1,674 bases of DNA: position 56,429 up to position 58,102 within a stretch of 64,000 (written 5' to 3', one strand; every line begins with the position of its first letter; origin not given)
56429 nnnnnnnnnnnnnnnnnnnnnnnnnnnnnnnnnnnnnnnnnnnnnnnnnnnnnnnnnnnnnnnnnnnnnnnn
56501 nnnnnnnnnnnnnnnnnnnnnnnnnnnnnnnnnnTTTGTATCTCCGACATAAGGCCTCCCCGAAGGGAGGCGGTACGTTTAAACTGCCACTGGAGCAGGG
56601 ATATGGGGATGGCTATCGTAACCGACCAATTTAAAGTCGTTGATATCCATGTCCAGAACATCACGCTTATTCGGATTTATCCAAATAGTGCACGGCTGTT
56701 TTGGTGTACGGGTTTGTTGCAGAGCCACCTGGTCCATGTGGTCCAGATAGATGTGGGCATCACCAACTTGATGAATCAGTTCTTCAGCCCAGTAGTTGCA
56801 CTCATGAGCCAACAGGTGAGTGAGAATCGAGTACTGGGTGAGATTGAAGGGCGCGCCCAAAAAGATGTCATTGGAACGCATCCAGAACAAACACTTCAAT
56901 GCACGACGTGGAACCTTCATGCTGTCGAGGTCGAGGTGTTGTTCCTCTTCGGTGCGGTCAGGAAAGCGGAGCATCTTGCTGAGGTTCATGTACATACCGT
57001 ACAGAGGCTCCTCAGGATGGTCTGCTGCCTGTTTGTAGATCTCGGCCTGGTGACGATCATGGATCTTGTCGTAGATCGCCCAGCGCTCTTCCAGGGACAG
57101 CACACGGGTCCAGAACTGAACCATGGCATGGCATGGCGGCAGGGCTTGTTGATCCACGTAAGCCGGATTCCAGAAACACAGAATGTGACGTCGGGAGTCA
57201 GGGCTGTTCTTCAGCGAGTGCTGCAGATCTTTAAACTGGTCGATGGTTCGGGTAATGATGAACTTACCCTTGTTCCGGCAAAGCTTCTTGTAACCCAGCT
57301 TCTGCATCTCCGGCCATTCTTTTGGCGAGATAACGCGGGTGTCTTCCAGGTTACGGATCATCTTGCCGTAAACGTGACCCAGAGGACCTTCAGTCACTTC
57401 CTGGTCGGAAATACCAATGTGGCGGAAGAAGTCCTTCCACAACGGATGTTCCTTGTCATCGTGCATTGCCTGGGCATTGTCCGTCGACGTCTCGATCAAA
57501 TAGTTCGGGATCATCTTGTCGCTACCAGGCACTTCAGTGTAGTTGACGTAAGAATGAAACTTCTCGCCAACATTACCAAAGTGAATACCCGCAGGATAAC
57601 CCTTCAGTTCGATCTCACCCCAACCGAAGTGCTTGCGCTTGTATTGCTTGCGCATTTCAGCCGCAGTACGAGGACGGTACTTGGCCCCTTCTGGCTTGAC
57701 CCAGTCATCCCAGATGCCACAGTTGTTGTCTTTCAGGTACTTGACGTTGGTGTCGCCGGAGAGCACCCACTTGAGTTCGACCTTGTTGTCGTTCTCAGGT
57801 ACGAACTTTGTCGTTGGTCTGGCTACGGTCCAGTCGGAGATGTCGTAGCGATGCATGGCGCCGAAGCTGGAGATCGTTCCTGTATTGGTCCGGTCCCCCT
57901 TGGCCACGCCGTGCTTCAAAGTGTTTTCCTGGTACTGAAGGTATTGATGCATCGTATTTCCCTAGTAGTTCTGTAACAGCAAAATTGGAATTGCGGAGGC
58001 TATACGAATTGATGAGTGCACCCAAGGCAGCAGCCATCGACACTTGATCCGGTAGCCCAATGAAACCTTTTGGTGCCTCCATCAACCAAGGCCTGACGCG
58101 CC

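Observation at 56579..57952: Thymidylate-synthase homologue with two ~85-90-aa insertions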

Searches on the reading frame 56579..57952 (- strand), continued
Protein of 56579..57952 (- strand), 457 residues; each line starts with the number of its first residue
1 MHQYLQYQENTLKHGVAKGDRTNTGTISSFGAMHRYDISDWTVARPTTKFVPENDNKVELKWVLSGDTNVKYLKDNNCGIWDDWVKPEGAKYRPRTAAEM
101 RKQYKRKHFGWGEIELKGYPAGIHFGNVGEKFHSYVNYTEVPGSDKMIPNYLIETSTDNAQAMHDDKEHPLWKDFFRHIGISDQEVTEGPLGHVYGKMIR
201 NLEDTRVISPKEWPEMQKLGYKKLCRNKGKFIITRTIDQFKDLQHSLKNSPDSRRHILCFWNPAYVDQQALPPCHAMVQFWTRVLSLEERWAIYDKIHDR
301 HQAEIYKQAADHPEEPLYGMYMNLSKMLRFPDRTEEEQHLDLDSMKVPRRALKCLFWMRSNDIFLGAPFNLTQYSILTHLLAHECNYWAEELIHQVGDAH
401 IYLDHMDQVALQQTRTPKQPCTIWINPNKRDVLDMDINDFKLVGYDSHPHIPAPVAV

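Call 56: list_cluster_members(proteins=[P0100, P0101, P0114, P0042, P0048, P0012, P0007, P0066, P0109, P0028])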
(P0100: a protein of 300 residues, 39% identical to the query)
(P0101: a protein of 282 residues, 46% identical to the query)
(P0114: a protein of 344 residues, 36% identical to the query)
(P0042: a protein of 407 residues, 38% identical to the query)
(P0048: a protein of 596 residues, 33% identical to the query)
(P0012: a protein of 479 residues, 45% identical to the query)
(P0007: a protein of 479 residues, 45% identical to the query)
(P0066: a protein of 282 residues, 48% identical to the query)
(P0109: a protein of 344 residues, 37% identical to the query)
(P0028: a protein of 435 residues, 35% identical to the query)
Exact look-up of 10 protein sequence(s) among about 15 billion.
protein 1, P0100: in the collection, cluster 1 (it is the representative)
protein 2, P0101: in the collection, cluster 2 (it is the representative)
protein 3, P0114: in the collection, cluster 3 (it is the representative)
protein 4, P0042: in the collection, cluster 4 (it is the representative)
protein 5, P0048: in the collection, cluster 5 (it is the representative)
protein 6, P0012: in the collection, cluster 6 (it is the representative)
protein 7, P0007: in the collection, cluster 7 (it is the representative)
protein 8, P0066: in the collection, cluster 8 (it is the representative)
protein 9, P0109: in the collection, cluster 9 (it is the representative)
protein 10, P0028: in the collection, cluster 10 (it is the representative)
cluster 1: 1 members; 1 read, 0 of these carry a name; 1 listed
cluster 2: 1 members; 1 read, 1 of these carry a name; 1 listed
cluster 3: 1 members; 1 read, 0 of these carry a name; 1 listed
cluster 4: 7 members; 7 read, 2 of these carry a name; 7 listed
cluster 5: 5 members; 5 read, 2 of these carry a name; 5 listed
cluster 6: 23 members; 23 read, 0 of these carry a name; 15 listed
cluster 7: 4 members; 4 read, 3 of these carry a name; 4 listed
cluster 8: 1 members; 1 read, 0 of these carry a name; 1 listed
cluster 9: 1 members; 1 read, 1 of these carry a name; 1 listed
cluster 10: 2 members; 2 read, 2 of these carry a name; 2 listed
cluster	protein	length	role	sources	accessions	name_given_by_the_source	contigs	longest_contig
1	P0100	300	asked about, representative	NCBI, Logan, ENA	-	-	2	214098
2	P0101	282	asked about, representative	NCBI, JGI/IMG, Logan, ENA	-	thymidylate synthase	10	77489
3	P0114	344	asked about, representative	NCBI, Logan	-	-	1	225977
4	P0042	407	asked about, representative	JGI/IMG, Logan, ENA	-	-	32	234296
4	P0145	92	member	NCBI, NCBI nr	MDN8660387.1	thymidylate synthase, partial [Staphylococcus aureus] | thymidylate synthase [Staphylococcus aureus]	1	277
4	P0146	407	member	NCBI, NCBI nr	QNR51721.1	thymidylate synthase [Xanthomonas phage Xoo-sp14]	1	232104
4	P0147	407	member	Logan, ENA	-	-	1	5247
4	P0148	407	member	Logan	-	-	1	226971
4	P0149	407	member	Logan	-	-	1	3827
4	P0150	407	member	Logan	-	-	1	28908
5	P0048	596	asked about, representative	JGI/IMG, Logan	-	-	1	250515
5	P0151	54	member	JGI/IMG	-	hypothetical protein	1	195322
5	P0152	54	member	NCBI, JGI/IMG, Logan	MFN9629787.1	MAG: photosystem II assembly protein Psb34 [Cyanobacteriota bacterium] | hypothetical protein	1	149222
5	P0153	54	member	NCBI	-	-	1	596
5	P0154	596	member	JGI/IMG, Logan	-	-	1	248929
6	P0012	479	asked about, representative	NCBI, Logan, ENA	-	-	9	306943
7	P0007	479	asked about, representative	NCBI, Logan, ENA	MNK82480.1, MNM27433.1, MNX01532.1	Thymidylate synthase [compost metagenome]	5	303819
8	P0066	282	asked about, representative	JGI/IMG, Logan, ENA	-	-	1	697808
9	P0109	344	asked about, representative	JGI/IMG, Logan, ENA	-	thymidylate synthase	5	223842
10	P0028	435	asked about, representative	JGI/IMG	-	thymidylate synthase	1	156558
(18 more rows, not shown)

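Call 58: search_protein_families(library=ncbifam, max_evalue=0.01, proteins=[window:56579-57952:-, L001:6001-7467:+])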
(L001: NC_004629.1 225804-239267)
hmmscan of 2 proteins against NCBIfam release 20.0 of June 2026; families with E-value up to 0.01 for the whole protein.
window:56579-57952:- (457 aa): 8 families
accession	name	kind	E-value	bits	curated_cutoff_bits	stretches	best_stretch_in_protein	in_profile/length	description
TIGR03284.1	thym_sym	equivalog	6.9e-75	251.9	108.35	2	350-457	189-296/296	thymidylate synthase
NF002497.0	PRK01827.1-3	equivalog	2.8e-72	243.2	327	3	347-457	154-264/264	thymidylate synthase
NF002496.0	PRK01827.1-2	equivalog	3.5e-72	243.1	325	3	348-457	209-318/318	thymidylate synthase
NF002499.0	PRK01827.1-5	equivalog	8e-60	202.3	405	3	347-457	154-264/264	thymidylate synthase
NF002495.0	PRK01827.1-1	equivalog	2.1e-33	116.1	327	2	351-457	170-279/279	thymidylate synthase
NF010393.0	PRK13821.1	equivalog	4e-32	111.5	576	3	349-457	204-323/323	thymidylate synthase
NF002498.0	PRK01827.1-4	equivalog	5.3e-16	58.8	427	1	357-457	178-283/283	thymidylate synthase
TIGR03283.1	thy_syn_methano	equivalog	1.4e-07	31.2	174.55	1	228-285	90-142/201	thymidylate synthase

L001:6001-7467:+ (488 aa): 8 families
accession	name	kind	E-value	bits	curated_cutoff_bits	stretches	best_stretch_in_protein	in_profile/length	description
NF002497.0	PRK01827.1-3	equivalog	8.2e-90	300.7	327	3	379-488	157-264/264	thymidylate synthase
TIGR03284.1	thym_sym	equivalog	1.5e-86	290.2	108.35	3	380-488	190-296/296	thymidylate synthase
NF002499.0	PRK01827.1-5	equivalog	1.6e-83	279.9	405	3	379-488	157-264/264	thymidylate synthase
NF002496.0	PRK01827.1-2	equivalog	6.5e-81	271.8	325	3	379-488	211-318/318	thymidylate synthase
NF010393.0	PRK13821.1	equivalog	2.6e-39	135.1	576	3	200-306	93-200/323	thymidylate synthase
NF002495.0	PRK01827.1-1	equivalog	3.5e-36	125.2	327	3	380-487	170-278/279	thymidylate synthase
NF002498.0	PRK01827.1-4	equivalog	1.9e-18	66.8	427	2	384-483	176-278/283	thymidylate synthase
TIGR03283.1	thy_syn_methano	equivalog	1.3e-08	34.6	174.55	1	232-308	81-141/201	thymidylate synthase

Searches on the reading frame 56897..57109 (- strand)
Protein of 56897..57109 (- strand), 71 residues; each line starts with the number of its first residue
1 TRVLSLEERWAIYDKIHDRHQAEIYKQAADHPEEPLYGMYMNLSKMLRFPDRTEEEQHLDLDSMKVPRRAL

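Call 60: search_protein_families(library=pfam, max_evalue=1, proteins=[window:56897-57109:-])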
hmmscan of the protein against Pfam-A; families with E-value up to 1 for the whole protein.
window:56897-57109:- (71 aa): 0 families

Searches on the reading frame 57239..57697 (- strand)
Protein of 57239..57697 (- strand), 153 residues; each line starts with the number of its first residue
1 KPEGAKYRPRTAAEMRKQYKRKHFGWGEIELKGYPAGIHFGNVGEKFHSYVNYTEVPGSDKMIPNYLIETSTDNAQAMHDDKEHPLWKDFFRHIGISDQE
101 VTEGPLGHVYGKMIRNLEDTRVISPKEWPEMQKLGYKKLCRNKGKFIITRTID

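Call 60: search_protein_families(library=pfam, max_evalue=1, proteins=[window:57239-57697:-])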
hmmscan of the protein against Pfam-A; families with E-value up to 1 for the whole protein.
window:57239-57697:- (153 aa): 1 family
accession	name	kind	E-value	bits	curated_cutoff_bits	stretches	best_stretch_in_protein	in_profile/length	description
PF21982.2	RecX_HTH1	-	0.14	12.6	26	1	7-24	11-28/40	RecX, first three-helix domain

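Call 69: predict_structure(alignment_id=A4)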
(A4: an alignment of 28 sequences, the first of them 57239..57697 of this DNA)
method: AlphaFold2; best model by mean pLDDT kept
length: 153 residues; sequences in the alignment: 28
mean_pLDDT: 85.4   pTM: 0.61
mean pLDDT of the five models: 85.4, 81.2, 77.0, 76.2, 75.1
residues with pLDDT >= 90: 85; 70-90: 45; 50-70: 19; < 50: 4
segments of 3 or more residues with pLDDT < 50: none
pLDDT, mean of each block of 10 residues (from residue 1): 87 94 91 72 67 92 88 84 91 93 67 68 97 96 96 77
secondary structure, 60 per line:
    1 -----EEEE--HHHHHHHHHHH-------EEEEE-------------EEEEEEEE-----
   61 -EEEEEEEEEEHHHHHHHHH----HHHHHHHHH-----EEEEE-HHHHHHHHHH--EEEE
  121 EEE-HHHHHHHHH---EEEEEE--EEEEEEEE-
elements in order: E6-9 H12-22 E30-34 E48-55 E62-71 H72-80 H85-93 E99-103 H105-114 E117-123 H125-133 E137-142 E145-152

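Call 86: search_solved_structures(query=window:57239-57697:-, max_evalue=10, show_alignments=4)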
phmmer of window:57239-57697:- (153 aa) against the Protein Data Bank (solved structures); distinct sequences matched with E-value up to 10: 2.
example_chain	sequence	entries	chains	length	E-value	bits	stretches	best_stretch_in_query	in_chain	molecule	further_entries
9vin_A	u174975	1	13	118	1.8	11.8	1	84-106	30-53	Tumor necrosis factor receptor superfamily member 1A, membrane form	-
9v9c_A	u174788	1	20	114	2.2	11.6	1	85-106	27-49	Tumor necrosis factor receptor superfamily member 1A, membrane form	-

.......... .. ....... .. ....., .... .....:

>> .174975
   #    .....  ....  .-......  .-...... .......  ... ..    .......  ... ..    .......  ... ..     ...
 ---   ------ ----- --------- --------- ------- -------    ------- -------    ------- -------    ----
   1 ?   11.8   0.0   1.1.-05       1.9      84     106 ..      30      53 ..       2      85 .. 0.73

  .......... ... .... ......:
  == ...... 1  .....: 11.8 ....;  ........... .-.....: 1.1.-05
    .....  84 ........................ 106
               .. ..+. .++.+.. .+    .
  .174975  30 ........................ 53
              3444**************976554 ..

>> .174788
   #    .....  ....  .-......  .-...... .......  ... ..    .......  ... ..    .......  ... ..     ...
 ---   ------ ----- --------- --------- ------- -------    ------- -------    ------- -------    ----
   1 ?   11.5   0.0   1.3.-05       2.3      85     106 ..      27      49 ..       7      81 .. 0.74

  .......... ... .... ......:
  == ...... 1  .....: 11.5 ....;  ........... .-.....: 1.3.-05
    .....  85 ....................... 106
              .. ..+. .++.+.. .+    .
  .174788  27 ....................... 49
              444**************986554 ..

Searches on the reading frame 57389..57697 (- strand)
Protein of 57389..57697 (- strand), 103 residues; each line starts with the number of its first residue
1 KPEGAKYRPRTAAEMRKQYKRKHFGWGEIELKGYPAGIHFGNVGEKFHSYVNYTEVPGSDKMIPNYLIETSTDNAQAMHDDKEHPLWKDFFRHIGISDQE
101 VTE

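Call 60: search_protein_families(library=pfam, max_evalue=1, proteins=[window:57389-57697:-])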
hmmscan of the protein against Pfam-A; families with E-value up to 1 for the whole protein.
window:57389-57697:- (103 aa): 1 family
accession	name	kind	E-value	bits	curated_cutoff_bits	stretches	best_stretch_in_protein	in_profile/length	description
PF21982.2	RecX_HTH1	-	0.12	12.9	26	1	7-25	11-29/40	RecX, first three-helix domain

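Call 68: search_protein_representatives(protein=window:57389-57697:-)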
Query: 103 residues. Proteins with E-value up to 0.001 (for the whole library): 3; up to 1e-10: 1; up to 1e-30: 1. The best 3 are listed.
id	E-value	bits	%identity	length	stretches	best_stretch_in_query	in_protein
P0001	1.5e-65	234.5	100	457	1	1-103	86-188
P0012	1.7e-07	47.8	37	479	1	4-102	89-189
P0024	2.6e-05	40.7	36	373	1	4-102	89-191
